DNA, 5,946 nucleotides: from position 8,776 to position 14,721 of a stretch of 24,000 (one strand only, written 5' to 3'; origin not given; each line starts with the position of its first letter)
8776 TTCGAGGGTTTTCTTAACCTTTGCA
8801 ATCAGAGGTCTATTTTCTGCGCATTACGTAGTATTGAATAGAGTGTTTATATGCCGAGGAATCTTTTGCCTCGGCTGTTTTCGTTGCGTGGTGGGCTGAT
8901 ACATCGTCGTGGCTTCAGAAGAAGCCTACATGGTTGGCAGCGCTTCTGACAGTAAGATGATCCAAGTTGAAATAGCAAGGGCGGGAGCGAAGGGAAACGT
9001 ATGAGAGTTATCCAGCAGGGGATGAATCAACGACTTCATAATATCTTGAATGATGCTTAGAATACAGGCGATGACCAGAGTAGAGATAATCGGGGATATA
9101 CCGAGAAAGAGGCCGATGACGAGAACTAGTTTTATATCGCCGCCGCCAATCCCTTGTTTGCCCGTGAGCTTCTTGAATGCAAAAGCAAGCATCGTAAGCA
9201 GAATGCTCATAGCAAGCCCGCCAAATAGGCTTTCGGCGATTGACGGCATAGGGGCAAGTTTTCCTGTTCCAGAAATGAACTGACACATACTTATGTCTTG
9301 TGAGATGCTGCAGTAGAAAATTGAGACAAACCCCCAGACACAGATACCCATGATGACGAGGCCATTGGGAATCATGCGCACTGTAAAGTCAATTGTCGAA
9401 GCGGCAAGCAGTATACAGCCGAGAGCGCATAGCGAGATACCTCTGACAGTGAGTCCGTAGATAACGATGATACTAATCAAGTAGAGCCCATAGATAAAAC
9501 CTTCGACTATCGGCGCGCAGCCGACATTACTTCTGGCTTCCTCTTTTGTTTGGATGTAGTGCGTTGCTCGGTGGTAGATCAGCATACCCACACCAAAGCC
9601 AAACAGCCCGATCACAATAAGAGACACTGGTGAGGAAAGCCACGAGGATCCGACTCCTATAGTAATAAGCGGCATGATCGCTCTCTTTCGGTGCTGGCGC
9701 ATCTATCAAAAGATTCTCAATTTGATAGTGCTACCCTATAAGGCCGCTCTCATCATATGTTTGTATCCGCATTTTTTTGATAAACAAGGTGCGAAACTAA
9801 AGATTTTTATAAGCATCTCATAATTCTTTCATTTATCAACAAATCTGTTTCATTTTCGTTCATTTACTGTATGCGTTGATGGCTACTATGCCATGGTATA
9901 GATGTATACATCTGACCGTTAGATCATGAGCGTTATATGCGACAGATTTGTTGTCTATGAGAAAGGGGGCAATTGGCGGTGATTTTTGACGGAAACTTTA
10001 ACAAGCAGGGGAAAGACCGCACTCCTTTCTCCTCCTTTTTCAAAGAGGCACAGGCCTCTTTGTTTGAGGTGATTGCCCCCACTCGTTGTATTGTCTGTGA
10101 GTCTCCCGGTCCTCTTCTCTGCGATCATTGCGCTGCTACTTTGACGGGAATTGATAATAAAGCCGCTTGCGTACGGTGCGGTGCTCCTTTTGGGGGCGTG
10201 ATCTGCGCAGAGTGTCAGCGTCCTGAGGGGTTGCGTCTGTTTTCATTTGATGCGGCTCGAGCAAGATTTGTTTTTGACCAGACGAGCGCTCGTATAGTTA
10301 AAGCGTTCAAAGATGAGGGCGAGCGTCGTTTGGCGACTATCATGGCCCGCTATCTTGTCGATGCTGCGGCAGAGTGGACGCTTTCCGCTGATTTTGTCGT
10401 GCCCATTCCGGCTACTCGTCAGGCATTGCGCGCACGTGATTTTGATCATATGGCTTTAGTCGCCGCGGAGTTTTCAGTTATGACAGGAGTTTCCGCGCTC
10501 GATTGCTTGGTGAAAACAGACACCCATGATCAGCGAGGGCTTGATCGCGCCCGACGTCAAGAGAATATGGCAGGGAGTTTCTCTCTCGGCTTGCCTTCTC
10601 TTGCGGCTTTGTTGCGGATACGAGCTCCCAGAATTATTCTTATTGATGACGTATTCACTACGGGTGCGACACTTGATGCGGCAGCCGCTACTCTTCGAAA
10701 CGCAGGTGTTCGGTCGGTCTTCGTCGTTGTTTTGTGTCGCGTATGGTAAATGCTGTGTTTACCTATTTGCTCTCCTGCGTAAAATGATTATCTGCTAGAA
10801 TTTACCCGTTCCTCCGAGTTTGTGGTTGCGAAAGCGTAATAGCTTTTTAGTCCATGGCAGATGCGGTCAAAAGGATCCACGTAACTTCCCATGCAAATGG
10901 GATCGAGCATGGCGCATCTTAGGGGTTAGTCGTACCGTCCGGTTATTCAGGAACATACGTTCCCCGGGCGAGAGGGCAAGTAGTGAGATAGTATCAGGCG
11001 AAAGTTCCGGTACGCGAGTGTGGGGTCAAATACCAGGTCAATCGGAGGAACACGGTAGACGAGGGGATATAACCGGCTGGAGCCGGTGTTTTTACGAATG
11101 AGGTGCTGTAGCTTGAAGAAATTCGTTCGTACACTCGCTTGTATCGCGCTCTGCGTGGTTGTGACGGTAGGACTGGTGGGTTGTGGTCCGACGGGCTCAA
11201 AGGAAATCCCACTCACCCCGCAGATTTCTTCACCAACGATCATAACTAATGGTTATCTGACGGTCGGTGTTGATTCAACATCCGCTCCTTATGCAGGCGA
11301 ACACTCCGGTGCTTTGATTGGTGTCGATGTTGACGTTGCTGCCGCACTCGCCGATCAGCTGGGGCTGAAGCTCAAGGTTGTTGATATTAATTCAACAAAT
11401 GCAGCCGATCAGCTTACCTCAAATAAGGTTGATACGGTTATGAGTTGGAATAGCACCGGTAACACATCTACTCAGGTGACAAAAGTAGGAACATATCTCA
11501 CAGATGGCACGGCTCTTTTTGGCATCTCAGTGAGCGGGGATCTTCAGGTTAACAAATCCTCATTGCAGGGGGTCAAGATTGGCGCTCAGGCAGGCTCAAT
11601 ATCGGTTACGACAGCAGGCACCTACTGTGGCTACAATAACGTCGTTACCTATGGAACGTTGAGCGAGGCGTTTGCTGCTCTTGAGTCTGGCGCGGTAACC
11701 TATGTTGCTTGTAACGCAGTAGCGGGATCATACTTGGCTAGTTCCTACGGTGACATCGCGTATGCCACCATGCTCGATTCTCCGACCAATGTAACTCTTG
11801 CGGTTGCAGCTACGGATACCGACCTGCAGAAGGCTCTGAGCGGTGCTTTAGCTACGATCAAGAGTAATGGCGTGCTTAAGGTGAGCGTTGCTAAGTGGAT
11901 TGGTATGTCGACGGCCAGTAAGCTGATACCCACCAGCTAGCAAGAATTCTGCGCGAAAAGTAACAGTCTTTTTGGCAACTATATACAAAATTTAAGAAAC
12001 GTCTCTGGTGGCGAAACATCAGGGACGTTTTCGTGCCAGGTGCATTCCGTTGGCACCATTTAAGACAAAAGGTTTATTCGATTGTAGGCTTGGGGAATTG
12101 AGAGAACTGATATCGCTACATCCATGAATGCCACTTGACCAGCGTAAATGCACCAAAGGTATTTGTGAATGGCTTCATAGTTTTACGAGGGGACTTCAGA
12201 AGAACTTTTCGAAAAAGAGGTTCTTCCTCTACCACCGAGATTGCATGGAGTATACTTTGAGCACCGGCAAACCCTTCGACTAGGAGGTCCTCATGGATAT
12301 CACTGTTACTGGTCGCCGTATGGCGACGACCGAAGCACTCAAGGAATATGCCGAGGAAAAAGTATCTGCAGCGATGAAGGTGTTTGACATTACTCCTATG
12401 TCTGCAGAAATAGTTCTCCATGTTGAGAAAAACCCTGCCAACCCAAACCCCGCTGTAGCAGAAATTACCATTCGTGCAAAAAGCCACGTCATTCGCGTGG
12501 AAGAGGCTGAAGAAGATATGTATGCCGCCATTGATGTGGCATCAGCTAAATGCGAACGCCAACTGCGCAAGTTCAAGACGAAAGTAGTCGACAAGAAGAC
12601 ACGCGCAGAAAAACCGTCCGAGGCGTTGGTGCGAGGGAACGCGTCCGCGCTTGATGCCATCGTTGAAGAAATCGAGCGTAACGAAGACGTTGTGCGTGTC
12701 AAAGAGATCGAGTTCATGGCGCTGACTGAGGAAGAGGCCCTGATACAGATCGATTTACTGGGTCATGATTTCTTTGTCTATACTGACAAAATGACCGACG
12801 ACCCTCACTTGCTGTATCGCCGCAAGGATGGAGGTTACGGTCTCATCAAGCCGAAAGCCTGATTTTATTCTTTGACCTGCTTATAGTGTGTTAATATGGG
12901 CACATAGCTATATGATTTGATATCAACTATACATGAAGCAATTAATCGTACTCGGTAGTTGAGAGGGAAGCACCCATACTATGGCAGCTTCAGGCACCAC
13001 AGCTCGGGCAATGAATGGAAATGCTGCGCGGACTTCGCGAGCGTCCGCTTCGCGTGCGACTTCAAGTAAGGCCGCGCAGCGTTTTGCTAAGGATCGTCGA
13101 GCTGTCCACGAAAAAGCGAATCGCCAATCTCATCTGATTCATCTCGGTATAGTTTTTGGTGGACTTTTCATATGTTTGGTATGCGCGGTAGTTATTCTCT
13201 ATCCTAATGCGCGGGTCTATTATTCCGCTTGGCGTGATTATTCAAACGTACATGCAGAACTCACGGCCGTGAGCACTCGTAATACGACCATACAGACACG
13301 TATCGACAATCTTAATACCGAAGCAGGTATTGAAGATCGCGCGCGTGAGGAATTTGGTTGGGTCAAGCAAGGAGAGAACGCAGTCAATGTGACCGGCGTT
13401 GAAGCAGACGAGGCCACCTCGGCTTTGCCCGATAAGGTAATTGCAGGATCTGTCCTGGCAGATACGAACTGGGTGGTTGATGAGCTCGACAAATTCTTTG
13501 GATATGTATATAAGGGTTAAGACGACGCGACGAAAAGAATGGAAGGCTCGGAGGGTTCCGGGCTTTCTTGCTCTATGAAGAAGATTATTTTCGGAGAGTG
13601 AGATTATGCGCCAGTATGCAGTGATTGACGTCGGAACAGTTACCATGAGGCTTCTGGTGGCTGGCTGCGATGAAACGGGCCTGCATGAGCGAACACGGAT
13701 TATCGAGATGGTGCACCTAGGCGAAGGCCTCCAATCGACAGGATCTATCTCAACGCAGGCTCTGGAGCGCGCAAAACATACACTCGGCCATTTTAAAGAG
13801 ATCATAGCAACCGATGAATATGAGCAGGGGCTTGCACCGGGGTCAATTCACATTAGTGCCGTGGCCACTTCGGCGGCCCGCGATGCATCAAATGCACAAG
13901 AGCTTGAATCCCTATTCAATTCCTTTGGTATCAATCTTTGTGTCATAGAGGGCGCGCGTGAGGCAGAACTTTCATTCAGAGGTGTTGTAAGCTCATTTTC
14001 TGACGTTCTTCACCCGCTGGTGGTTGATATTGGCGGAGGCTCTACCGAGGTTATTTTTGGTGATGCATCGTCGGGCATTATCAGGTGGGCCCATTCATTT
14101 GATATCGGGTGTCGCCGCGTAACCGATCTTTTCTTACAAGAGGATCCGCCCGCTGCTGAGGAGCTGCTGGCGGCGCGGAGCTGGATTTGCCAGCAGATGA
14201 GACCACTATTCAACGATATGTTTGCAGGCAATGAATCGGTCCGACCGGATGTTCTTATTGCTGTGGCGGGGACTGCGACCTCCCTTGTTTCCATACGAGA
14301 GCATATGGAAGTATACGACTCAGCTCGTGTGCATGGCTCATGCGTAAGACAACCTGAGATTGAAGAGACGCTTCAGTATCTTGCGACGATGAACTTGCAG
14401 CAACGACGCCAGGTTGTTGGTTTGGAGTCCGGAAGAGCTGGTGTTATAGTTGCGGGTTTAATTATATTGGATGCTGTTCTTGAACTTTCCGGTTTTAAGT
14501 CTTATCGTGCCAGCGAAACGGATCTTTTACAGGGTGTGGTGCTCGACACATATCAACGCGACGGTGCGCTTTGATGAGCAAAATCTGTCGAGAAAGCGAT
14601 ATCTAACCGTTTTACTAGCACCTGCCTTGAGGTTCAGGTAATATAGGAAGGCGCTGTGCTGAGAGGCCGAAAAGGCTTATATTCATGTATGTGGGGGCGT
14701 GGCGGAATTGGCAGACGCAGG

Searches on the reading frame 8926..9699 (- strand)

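Call 16: search_protein_families(library=pfam, proteins=[window:8926-9699:-], max_evalue=0.001)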
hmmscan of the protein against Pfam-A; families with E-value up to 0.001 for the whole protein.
window:8926-9699:- (257 aa): 1 family
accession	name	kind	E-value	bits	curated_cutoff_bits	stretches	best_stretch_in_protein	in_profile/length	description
PF01478.23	Peptidase_A24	-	3.8e-11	43.8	26.5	1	92-217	2-101/104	Type IV leader peptidase family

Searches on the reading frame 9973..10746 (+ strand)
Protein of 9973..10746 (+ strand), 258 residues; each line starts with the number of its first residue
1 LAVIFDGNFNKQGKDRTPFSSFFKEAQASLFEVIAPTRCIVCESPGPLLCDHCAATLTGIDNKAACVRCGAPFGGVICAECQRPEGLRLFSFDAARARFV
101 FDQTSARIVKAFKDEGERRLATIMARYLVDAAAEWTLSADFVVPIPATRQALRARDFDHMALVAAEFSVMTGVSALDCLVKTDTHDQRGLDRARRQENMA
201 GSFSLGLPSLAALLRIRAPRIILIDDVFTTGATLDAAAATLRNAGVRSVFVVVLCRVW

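Call 16: search_protein_families(library=pfam, proteins=[window:9973-10746:+], max_evalue=0.001)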
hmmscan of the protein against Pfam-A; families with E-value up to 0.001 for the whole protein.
window:9973-10746:+ (258 aa): 2 families
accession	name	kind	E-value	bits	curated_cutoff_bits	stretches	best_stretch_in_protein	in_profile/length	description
PF18912.6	DZR_2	-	2.4e-06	27.7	27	1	32-82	3-56/56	Double zinc ribbon domain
PF00156.33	Pribosyltran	-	2.4e-06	27.4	26.3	1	212-256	81-125/158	Phosphoribosyl transferase domain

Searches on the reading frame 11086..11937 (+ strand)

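Call 16: search_protein_families(library=pfam, proteins=[window:11086-11937:+], max_evalue=0.001)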
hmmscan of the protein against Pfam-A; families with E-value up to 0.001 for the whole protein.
window:11086-11937:+ (284 aa): 1 family
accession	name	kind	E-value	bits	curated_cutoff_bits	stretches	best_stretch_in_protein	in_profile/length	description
PF00497.25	SBP_bac_3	-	1.2e-17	64.3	26.4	1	58-273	1-131/132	Bacterial extracellular solute-binding proteins, family 3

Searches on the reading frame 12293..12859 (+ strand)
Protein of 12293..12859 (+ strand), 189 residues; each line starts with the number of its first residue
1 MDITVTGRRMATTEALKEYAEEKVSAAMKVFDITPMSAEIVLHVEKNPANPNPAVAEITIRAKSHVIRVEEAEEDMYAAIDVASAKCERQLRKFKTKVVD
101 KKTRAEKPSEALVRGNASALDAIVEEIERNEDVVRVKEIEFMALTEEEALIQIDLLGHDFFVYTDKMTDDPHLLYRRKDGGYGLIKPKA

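Call 16: search_protein_families(library=pfam, proteins=[window:12293-12859:+], max_evalue=0.001)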
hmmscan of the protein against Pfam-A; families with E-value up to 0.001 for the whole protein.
window:12293-12859:+ (189 aa): 2 families
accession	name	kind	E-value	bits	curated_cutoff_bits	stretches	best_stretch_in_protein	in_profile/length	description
PF02482.25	Ribosomal_S30AE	-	3e-22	79.6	23.7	1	3-98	1-87/88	Sigma 54 modulation protein / S30EA ribosomal protein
PF16321.10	Ribosom_S30AE_C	-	2.7e-19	69.1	25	1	130-184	3-57/57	Sigma 54 modulation/S30EA ribosomal protein C terminus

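Call 54: list_cluster_members(proteins=[window:12293-12859:+, window:19778-21112:-, window:21173-22156:-, window:13606-14571:+, window:1239-2312:-])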
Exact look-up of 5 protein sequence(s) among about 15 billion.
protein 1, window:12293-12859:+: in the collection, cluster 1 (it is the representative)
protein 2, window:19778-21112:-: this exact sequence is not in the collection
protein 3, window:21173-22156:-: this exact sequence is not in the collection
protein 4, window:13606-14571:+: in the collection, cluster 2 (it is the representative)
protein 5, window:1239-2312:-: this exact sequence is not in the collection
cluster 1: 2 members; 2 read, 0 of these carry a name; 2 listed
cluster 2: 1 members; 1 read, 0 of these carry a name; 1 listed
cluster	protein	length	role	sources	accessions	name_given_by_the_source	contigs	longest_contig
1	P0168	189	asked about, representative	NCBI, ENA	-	-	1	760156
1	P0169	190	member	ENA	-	-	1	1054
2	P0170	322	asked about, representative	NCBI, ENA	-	-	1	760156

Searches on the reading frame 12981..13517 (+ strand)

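Call 55: search_protein_families(library=pfam, proteins=[window:12981-13517:+], max_evalue=0.001)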
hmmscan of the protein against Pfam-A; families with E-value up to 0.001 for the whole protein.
window:12981-13517:+ (179 aa): 1 family
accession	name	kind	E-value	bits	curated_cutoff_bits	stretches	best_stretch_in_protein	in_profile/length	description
PF04977.20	DivIC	-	2.4e-09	37.3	28.9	1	62-137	1-77/80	Septum formation initiator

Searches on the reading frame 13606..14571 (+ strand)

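Call 55: search_protein_families(library=pfam, proteins=[window:13606-14571:+], max_evalue=0.001)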
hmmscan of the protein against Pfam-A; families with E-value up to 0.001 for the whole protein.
window:13606-14571:+ (322 aa): 1 family
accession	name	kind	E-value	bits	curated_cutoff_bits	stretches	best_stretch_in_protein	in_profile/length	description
PF02541.22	Ppx-GppA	-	1.1e-46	160.1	27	1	23-316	7-282/285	Ppx/GppA phosphatase family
